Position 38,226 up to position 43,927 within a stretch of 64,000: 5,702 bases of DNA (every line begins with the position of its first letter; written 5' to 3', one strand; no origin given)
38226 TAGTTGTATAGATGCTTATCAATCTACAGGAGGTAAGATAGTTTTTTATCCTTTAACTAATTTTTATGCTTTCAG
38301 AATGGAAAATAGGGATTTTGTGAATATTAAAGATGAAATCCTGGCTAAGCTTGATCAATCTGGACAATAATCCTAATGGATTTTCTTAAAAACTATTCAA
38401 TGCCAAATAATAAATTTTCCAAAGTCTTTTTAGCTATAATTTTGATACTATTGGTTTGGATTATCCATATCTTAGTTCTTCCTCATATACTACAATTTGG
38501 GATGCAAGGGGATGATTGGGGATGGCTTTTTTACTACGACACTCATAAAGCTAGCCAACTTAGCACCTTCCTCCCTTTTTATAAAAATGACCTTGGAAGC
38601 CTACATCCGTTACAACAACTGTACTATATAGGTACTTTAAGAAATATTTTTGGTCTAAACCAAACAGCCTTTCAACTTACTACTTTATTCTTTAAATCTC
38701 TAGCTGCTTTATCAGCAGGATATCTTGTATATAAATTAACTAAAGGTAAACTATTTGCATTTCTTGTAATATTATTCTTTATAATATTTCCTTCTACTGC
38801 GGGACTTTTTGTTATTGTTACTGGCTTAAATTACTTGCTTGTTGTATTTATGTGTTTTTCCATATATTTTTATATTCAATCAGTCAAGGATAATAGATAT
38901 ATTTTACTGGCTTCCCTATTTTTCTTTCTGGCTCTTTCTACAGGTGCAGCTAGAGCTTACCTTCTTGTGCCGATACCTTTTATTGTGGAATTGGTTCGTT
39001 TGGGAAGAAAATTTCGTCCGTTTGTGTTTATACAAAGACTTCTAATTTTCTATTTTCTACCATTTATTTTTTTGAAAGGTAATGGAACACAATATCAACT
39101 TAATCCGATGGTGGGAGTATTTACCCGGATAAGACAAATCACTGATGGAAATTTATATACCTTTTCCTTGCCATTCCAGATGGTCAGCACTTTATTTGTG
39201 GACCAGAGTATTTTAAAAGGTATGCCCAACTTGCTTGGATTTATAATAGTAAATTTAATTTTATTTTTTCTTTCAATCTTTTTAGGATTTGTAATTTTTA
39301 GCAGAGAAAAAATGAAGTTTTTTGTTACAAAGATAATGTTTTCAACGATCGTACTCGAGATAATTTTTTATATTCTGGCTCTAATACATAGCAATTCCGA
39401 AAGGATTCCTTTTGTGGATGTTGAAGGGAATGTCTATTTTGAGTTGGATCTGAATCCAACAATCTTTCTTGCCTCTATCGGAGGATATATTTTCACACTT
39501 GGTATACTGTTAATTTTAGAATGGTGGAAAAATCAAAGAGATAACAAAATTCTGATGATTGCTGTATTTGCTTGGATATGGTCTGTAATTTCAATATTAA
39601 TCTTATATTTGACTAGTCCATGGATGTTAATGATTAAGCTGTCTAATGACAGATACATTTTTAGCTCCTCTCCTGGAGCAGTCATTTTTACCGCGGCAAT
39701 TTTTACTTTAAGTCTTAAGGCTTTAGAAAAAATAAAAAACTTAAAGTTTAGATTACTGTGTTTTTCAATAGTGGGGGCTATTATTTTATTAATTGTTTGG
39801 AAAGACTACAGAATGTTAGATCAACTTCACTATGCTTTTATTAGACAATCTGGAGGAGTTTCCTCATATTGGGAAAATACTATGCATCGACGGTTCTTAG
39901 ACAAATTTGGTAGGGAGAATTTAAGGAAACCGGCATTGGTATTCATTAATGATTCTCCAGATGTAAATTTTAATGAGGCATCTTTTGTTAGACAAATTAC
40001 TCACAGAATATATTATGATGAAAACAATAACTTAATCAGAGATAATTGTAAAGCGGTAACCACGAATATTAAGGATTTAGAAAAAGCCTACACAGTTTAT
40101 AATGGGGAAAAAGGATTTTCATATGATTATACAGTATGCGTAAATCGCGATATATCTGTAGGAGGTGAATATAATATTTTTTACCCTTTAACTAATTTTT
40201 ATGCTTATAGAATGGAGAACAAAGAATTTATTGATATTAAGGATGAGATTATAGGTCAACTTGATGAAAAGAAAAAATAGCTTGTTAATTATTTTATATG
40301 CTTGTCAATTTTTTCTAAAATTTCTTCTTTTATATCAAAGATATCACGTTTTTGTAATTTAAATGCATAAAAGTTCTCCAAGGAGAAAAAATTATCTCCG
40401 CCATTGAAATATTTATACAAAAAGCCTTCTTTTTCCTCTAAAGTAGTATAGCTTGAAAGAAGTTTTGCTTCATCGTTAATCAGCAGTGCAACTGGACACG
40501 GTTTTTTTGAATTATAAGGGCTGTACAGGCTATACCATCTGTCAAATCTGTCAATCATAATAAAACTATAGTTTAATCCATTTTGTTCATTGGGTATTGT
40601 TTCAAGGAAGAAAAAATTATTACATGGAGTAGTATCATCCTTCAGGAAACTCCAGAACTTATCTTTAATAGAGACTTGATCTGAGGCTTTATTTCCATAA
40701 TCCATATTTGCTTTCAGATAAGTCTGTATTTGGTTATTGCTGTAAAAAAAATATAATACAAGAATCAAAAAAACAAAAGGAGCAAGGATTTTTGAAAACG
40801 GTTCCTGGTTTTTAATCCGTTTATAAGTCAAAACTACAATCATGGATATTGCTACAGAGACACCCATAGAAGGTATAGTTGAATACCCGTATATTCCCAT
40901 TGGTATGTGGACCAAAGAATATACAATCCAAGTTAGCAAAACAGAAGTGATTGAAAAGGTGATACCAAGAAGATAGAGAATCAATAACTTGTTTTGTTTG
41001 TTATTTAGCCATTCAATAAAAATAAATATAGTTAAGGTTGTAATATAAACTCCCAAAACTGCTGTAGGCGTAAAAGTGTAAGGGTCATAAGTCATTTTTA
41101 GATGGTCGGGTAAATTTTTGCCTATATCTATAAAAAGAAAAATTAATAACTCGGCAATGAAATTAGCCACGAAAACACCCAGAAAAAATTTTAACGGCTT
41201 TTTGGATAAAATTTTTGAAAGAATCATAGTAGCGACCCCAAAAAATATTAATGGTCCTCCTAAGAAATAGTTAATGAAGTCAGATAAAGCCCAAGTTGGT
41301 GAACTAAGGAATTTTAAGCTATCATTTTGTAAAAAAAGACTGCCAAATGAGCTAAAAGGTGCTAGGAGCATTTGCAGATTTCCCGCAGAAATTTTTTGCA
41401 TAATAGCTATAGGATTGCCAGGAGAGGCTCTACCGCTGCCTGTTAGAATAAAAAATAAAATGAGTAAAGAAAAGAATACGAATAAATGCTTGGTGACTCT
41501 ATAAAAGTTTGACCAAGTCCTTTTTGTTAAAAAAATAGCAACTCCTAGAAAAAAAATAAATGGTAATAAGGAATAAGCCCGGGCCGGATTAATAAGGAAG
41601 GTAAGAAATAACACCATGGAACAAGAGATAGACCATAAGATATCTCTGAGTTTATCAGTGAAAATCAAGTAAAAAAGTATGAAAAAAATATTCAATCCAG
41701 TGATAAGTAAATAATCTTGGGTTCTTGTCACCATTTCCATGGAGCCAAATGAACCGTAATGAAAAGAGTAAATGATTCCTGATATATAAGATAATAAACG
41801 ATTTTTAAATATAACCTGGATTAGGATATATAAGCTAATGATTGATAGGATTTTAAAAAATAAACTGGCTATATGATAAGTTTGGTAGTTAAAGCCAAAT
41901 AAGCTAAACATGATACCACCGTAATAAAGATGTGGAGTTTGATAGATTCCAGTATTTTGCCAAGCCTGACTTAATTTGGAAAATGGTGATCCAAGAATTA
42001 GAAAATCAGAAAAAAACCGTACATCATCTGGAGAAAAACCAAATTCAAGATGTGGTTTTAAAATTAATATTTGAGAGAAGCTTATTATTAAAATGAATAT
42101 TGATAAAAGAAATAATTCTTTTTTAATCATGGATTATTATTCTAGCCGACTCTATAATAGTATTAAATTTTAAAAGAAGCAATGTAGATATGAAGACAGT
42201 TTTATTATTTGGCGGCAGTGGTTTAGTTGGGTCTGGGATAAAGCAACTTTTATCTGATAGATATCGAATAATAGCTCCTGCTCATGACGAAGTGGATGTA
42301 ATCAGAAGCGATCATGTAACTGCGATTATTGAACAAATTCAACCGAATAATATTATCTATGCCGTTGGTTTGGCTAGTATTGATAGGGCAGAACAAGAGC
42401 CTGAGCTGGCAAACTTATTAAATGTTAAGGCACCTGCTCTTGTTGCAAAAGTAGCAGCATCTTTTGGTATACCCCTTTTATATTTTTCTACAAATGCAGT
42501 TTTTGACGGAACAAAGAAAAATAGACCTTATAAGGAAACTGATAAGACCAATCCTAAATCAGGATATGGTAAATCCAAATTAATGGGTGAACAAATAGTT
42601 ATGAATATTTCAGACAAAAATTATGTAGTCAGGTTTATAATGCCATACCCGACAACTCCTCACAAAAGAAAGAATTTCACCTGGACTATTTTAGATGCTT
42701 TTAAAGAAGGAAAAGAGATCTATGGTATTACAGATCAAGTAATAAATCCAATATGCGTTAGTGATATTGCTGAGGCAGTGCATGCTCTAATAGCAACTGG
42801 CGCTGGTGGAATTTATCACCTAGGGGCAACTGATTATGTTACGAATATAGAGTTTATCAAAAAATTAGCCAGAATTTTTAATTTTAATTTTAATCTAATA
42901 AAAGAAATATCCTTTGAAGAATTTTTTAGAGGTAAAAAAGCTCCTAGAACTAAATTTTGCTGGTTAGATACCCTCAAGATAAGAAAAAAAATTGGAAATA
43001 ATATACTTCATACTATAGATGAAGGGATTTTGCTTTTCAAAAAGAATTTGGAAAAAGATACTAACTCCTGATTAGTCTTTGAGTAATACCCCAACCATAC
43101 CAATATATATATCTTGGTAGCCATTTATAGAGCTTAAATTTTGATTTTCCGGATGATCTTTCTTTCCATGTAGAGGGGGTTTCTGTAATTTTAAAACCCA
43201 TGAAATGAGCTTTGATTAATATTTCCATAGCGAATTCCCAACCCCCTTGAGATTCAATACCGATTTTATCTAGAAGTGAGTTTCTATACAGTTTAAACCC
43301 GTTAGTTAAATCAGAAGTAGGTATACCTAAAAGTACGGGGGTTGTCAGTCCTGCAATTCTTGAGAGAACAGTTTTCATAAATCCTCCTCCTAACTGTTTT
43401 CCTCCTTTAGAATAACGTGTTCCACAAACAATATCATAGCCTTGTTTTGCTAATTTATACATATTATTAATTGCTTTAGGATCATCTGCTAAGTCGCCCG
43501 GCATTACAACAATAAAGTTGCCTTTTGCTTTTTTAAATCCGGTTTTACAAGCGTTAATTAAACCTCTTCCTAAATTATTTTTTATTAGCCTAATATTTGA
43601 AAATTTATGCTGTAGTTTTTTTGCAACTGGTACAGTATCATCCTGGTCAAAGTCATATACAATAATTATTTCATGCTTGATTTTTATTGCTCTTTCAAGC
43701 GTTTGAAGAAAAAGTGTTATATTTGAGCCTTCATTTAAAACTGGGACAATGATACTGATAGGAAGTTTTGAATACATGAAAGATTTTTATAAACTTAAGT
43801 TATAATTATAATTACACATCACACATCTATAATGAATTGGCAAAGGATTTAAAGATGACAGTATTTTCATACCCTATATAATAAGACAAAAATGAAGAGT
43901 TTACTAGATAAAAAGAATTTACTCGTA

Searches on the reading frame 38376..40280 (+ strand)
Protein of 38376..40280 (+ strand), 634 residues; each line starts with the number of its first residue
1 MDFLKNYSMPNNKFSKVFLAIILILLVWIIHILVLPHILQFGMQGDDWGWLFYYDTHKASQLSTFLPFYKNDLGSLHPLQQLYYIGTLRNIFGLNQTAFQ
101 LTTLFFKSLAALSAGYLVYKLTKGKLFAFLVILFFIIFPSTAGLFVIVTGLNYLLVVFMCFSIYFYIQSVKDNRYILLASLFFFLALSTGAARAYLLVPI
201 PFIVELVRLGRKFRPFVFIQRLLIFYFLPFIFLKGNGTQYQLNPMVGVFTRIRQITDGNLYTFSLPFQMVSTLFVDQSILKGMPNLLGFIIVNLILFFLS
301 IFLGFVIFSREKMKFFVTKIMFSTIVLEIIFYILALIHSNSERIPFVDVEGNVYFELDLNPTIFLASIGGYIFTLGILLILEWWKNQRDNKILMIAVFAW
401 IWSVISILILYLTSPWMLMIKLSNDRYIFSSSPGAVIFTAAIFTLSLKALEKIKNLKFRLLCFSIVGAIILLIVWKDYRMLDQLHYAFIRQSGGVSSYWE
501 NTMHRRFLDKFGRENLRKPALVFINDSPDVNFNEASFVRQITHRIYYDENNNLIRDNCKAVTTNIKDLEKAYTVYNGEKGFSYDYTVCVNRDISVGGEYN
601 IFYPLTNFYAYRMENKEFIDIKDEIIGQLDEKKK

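Call 6: search_protein_families(library=pfam, proteins=[window:38376-40280:+], max_evalue=0.01)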
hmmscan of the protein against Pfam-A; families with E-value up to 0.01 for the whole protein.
window:38376-40280:+ (634 aa): 0 families

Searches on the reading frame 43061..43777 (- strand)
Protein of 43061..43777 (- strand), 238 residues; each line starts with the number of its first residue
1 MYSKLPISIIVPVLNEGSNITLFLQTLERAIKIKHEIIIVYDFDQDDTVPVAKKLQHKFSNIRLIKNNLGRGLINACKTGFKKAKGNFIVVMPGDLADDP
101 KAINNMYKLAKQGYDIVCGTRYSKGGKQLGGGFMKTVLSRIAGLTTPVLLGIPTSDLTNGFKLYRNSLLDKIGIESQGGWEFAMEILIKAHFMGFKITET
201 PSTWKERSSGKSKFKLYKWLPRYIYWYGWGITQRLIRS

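Call 5: search_protein_families(library=pfam, proteins=[window:43061-43777:-], max_evalue=0.01)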
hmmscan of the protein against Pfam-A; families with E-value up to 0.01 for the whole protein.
window:43061-43777:- (238 aa): 2 families
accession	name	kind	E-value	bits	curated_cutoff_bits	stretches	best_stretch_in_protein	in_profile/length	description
PF00535.33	Glycos_transf_2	-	1.4e-27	97.2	23.3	1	8-173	1-168/168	Glycosyl transferase family 2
PF13641.12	Glyco_tranf_2_3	-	4.2e-09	37.2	27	1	7-128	3-130/230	Glycosyltransferase like family 2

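Call 49: search_solved_structures(query=window:43061-43777:-, max_evalue=0.001)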
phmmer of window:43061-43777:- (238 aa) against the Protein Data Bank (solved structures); distinct sequences matched with E-value up to 0.001: 14.
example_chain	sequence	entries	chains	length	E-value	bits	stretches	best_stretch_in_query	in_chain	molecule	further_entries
5mlz_A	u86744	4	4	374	6.1e-26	94.5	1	3-225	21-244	Dolichol monophosphate mannose synthase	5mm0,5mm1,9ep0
5ekp_C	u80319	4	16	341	2.2e-13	53.4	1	5-156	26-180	Uncharacterized glycosyltransferase sll0501 | Glycosyltransferase sll0501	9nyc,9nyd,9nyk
5eke_A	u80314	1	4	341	2.3e-13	53.4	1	5-156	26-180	Uncharacterized glycosyltransferase sll0501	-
9nye_A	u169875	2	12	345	2.3e-13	53.3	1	5-156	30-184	Glycosyltransferase sll0501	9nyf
9hwj_A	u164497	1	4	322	2.5e-09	40.1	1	6-218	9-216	Undecaprenyl-phosphate 4-deoxy-4-formamido-L-arabinose transferase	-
9bhc_C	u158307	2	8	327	5.4e-09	39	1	7-218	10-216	Undecaprenyl-phosphate 4-deoxy-4-formamido-L-arabinose transferase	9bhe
8vxh_A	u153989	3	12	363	7.2e-09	38.6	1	7-218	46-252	Undecaprenyl-phosphate 4-deoxy-4-formamido-L-arabinose transferase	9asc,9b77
3bcv_A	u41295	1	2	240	1.1e-05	28.1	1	7-112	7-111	Putative glycosyltransferase protein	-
6h1j_A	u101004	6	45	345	3.7e-05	26.5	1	6-138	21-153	Probable ss-1,3-N-acetylglucosaminyltransferase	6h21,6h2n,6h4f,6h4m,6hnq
2z87_A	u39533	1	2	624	6.3e-05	25.7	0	7-109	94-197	Chondroitin synthase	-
2z86_A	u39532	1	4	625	6.3e-05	25.7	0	7-109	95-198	Chondroitin synthase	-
9omh_A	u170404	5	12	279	0.00033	23.4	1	5-125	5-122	Glycosyltransferase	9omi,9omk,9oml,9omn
9omm_A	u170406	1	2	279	0.00033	23.4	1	5-125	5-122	Glycosyltransferase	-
9omj_A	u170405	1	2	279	0.00041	23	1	6-125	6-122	Glycosyltransferase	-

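Call 58: search_protein_families(library=ncbifam, proteins=[window:43061-43777:-], max_evalue=0.00001)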
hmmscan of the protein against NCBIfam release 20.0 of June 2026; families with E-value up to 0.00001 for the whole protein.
window:43061-43777:- (238 aa): 11 families
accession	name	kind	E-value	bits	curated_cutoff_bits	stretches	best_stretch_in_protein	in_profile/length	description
NF047588.1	GlcsyltransPgfSStrep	equivalog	1.1e-18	67.5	500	1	7-218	3-209/308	glycosyltransferase PgfS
NF007986.1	PRK10714.1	equivalog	9.4e-14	51.1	529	1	7-219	8-215/316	undecaprenyl-phosphate 4-deoxy-4-formamido-L-arabinose transferase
NF041391.1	DPhHxTase_Halo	equivalog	1.1e-12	47.4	375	1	14-209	4-188/213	dolichyl-phosphate hexose transferase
NF007482.0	PRK10073.1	equivalog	1.6e-11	43.8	423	1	4-112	5-112/334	glycosyltransferase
TIGR04283.1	glyco_like_mftF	equivalog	2.4e-11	43.6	182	1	7-110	1-97/221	TIGR04283 family arsenosugar biosynthesis glycosyltransferase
TIGR03937.1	PgaC_IcaA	equivalog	6e-11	41.9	422.3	1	6-109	46-149/407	poly-beta-1,6-N-acetyl-D-glucosamine synthase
NF058614.1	PPMAGASynPpgS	equivalog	1.1e-09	38.1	370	1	9-203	4-195/226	polyprenyl-phospho-N-acetylgalactosaminyl synthase PpgS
TIGR04182.1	glyco_TIGR04182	equivalog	1.7e-08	34.2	325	1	7-212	2-199/293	S-layer glycoprotein N-glycosyltransferase AglJ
NF045692.1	OglycostaseCruG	equivalog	1.1e-07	31.1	600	1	7-118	43-161/386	2'-O-glycosyltransferase CruG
NF050050.1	ProtGlycPglI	equivalog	7.6e-07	28.8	500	1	7-120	4-118/306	GalNAc(5)-diNAcBac-PP-undecaprenol beta-1,3-glucosyltransferase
NF041875.1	EPS_EpsD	equivalog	1.2e-06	28.2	370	1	7-114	1-108/325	exopolysaccharide biosynthesis glycosyltransferase EpsD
